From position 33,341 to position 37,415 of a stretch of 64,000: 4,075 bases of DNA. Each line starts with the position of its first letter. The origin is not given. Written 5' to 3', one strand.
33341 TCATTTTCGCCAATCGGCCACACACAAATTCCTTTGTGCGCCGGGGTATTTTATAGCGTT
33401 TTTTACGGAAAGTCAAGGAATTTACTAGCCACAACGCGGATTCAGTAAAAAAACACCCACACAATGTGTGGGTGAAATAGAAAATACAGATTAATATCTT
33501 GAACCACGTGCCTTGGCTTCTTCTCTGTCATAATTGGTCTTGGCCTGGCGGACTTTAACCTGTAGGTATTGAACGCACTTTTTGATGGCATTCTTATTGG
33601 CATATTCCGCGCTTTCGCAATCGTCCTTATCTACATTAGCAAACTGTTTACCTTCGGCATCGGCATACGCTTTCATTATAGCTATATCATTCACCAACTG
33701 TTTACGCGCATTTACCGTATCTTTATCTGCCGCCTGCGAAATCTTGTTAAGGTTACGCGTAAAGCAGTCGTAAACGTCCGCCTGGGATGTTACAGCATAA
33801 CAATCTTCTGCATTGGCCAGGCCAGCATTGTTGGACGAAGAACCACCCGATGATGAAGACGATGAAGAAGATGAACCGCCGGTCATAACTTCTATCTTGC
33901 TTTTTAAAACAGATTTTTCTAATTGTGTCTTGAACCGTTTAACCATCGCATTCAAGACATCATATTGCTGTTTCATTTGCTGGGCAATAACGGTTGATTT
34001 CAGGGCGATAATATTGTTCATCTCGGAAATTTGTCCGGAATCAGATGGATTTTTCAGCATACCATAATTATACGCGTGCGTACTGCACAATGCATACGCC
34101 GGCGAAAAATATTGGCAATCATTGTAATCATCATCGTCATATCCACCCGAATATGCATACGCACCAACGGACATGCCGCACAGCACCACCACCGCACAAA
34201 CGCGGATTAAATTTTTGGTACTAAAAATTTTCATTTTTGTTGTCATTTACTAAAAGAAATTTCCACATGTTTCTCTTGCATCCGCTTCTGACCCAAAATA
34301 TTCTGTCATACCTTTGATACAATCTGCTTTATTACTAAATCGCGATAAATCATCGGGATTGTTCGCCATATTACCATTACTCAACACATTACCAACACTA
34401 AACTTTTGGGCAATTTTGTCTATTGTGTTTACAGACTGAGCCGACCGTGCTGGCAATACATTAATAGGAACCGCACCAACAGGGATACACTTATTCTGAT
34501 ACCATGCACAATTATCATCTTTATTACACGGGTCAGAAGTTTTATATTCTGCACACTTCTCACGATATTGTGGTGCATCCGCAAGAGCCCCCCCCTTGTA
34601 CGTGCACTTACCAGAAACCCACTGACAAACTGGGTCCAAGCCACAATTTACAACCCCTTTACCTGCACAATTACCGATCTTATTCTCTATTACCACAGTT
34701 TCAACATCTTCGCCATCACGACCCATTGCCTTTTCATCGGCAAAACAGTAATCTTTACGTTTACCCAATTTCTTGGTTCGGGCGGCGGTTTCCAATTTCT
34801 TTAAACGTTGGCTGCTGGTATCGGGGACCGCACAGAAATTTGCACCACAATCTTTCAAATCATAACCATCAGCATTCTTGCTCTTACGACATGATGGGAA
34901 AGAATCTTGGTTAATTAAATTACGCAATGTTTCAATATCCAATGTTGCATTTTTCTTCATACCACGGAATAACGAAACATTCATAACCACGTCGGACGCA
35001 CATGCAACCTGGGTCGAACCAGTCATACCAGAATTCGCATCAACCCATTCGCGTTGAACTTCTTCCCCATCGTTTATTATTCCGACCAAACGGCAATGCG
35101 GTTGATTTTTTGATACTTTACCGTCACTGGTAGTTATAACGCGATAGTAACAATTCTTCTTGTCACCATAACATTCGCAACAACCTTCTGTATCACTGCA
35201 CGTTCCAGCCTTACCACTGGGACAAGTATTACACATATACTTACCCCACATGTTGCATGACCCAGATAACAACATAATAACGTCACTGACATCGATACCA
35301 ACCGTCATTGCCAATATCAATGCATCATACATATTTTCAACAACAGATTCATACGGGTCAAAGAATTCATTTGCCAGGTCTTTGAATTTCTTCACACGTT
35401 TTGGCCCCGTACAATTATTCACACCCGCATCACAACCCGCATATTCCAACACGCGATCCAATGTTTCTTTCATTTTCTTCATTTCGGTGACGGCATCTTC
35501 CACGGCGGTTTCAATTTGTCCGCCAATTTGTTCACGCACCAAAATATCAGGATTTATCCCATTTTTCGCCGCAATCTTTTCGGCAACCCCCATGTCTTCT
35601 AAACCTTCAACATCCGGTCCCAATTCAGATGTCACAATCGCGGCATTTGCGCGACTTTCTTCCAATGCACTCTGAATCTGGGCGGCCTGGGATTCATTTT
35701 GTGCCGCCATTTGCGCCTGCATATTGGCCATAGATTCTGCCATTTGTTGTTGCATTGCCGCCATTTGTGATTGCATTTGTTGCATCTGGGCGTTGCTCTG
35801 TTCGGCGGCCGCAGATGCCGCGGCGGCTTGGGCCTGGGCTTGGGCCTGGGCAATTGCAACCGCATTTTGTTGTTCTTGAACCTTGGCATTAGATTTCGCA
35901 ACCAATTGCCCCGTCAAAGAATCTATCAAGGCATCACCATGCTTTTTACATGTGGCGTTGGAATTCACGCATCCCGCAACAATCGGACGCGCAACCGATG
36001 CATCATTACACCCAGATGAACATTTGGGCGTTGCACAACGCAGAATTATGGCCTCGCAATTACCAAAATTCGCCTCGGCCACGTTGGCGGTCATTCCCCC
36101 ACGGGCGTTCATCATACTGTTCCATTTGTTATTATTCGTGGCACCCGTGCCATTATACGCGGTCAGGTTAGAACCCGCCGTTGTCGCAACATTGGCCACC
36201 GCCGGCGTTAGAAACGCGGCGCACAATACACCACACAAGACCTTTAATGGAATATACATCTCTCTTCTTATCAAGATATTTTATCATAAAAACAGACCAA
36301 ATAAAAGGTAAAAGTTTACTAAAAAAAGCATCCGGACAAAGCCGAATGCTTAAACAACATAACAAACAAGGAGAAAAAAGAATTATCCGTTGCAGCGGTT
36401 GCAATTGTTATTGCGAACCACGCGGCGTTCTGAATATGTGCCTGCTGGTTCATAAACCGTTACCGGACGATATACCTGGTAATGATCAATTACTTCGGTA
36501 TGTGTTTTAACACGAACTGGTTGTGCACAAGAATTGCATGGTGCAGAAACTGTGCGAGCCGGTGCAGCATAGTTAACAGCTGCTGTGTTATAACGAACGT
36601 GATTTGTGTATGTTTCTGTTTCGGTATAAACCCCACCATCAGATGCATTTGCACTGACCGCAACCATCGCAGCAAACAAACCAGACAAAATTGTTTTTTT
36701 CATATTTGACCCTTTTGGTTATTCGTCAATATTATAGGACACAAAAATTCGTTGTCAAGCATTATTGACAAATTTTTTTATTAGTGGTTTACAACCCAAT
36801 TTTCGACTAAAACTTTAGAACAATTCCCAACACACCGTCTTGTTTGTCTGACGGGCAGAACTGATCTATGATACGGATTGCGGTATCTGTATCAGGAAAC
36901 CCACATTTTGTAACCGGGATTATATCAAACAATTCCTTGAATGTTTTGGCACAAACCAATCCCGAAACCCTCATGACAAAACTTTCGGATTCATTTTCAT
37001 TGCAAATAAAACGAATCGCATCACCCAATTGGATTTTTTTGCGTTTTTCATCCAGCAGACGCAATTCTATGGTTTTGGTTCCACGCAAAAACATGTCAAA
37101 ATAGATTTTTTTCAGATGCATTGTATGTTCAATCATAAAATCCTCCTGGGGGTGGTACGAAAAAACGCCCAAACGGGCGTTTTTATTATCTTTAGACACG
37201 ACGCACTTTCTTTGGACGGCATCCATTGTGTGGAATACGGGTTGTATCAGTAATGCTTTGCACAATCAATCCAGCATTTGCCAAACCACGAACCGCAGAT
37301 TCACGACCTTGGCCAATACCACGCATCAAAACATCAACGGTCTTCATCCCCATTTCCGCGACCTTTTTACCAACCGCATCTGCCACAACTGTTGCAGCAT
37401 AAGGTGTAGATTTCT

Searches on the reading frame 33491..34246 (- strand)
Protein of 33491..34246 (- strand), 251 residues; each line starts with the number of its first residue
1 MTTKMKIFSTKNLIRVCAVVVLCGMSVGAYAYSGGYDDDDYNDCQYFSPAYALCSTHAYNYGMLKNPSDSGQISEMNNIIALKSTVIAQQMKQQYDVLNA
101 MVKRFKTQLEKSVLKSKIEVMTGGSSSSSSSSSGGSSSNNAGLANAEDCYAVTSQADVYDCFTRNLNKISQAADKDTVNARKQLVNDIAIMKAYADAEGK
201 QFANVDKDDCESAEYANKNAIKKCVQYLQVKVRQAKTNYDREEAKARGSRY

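Call 3: search_protein_families(library=pfam, proteins=[window:33491-34246:-], max_evalue=1)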
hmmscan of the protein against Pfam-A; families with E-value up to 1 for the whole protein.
window:33491-34246:- (251 aa): 1 family
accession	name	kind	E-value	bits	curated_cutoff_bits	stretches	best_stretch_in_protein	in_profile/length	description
PF14560.12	Ubiquitin_2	-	0.093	13.6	23.1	1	101-128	16-43/86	Ubiquitin-like domain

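Call 21: search_protein_families(library=ncbifam, proteins=[window:33491-34246:-], max_evalue=1)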
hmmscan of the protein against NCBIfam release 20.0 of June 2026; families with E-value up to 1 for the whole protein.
window:33491-34246:- (251 aa): 1 family
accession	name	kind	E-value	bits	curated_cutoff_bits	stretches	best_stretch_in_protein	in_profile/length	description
NF033725.0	borfam_49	equivalog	0.09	13.3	60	1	36-95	35-93/150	chromosome replication/partitioning protein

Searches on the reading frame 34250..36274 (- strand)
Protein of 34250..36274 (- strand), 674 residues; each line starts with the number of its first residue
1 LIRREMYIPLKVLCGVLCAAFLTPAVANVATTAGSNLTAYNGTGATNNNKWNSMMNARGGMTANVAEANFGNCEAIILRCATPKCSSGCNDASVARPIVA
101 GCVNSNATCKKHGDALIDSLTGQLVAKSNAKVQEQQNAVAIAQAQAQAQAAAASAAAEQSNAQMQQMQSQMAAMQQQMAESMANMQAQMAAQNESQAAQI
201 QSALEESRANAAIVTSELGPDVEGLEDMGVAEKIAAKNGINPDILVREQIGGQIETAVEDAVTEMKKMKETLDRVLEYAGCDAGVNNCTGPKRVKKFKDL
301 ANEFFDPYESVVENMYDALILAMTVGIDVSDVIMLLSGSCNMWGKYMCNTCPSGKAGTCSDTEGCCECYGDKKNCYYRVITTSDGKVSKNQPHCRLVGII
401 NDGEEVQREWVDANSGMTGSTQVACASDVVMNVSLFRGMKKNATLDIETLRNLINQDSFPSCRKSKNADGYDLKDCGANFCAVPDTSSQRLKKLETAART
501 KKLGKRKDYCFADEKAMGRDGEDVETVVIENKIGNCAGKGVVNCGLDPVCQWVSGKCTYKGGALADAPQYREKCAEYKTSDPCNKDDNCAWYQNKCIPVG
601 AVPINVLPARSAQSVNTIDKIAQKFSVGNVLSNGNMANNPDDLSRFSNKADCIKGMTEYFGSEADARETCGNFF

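Call 3: search_protein_families(library=pfam, proteins=[window:34250-36274:-], max_evalue=1)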
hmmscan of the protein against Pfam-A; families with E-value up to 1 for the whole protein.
window:34250-36274:- (674 aa): 8 families
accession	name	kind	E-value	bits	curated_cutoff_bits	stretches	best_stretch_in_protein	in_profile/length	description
PF03153.18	TFIIA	-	0.031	14.7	36.2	1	117-209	131-225/415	Transcription factor IIA, alpha/beta subunit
PF07798.16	CCDC90-like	-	0.045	14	33.5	1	117-269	35-150/175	Coiled-coil domain-containing protein 90-like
PF16969.10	SRP68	-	0.17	11.2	26.1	1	122-227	423-528/565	RNA-binding signal recognition particle 68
PF03961.19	FapA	-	0.18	11.9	31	1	130-222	152-245/272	Flagellar Assembly Protein A beta solenoid domain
PF05960.17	DUF885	-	0.19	11.7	32.4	1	119-286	60-210/532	Bacterial protein of unknown function (DUF885)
PF12022.14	COG2_C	-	0.26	11.3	27.3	1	120-210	72-163/300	COG complex component, COG2, C-terminal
PF06602.19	Myotub-related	-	0.26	10.6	25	1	74-208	94-209/352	Myotubularin-like phosphatase domain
PF17854.6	FtsK_alpha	-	0.43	11.2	22.9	0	180-224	9-53/101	FtsK alpha domain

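Call 21: search_protein_families(library=ncbifam, proteins=[window:34250-36274:-], max_evalue=1)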
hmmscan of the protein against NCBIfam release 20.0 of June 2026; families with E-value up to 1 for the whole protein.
window:34250-36274:- (674 aa): 8 families
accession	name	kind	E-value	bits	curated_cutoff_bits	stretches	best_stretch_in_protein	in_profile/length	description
NF058533.1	antiphage_ProA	equivalog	8.7e-05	20.1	1500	1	123-287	851-1019/1903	anti-phage protein ProA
NF041922.1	DLP_LeoA_gen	subfamily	0.076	12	325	1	147-277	263-391/532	LeoA/HP0731 family dynamin-like GTPase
NF006543.0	PRK09039.1-2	equivalog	0.077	12.8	305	1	130-269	64-204/350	peptidoglycan -binding protein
NF040677.1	wall_bind_EntC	exception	0.13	11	770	1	128-211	164-248/422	cell wall-binding protein EntC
NF005844.0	PRK07764.1-3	equivalog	0.16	10.7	964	1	12-216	351-539/841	DNA polymerase III subunit gamma and tau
TIGR03513.1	GldL_gliding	equivalog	0.18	11.6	68.3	1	115-213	103-201/247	type IX secretion system motor protein PorL/GldL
NF011677.0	PRK15097.1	equivalog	0.45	9.2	968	1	137-267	218-349/522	cytochrome ubiquinol oxidase subunit I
NF043060.1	MAP_0585_fam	equivalog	0.63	10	170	0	96-199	28-129/319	MAP_0585 family protein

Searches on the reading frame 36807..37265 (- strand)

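Call 55: search_protein_families(library=pfam, proteins=[window:36807-37265:-], max_evalue=0.01)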
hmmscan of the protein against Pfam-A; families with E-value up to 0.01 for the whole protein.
window:36807-37265:- (152 aa): 1 family
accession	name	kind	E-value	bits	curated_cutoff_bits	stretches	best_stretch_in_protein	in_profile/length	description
PF12961.13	DUF3850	-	0.0032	18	22.9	1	47-99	2-51/77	Domain of unknown function (DUF3850)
